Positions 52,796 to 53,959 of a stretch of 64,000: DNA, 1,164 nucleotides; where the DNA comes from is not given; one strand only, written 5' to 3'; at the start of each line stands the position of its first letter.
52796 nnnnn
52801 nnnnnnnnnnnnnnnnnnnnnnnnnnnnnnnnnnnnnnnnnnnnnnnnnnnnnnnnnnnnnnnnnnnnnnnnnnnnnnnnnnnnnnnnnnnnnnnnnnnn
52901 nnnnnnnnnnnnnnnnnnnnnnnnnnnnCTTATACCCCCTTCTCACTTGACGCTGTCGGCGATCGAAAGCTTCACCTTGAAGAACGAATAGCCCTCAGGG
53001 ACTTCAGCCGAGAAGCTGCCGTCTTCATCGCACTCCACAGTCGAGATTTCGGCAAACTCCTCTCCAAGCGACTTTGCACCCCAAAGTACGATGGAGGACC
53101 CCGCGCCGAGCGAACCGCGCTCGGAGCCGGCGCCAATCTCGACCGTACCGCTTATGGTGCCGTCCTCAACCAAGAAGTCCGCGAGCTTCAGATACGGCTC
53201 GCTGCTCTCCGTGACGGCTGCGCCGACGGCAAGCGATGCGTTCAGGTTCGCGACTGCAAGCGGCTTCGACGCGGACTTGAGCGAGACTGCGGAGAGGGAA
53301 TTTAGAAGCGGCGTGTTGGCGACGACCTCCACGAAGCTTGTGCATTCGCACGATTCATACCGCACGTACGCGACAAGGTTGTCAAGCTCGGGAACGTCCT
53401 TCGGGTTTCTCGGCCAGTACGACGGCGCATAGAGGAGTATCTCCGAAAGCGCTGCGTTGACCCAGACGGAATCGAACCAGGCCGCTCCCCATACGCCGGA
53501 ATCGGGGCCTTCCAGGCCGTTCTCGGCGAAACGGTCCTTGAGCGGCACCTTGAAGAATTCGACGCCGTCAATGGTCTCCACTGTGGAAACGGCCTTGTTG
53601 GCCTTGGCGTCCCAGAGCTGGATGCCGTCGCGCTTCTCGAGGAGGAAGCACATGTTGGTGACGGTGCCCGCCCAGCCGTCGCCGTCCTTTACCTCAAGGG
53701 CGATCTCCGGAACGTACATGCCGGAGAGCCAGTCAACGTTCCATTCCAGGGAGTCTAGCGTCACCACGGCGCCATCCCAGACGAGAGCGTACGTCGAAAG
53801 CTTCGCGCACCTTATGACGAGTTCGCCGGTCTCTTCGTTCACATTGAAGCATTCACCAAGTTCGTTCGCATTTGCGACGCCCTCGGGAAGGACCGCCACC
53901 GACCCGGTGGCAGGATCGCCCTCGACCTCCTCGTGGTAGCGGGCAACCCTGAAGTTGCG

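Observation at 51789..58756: Giant (~1,937 aa) secreted beta-rich protein translationally coupled to a dedicated outer-membrane beta-barrel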

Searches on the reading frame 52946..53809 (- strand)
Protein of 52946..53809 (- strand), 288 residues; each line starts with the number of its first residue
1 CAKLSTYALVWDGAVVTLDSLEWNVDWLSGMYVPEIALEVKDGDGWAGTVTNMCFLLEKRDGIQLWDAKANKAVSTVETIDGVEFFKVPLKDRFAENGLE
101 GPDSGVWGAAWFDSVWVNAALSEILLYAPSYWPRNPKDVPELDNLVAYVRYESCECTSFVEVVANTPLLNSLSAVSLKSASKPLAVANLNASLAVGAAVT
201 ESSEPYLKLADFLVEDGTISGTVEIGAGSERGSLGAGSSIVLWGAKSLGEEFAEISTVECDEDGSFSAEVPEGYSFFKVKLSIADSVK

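Call 71: predict_structure(alignment_id=A5)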
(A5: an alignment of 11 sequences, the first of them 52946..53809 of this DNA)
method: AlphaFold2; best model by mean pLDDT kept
length: 288 residues; sequences in the alignment: 11
mean_pLDDT: 61.4   pTM: 0.47
mean pLDDT of the five models: 61.4, 57.3, 57.0, 50.4, 49.9
residues with pLDDT >= 90: 14; 70-90: 108; 50-70: 74; < 50: 92
segments of 3 or more residues with pLDDT < 50: 1-14, 45-49, 93-112, 153-201, 285-288
pLDDT, mean of each block of 10 residues (from residue 1): 27 52 66 68 49 74 78 82 79 46 36 58 75 67 68 39 29 27 32 30 66 88 78 74 79 87 88 84 56
secondary structure, 60 per line:
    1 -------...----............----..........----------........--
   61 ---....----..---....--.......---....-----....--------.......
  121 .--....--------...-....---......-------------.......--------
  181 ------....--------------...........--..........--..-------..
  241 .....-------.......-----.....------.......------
elements in order: E8-10 E15-26 E31-40 E51-58 E64-67 E77-80 E83-89 H93-96 H102-105 H114-121 E124-127 H140-143 E147-152 H166-172 H187-190 E205-215 E218-227 E239-245 E253-259 E265-269 E276-282
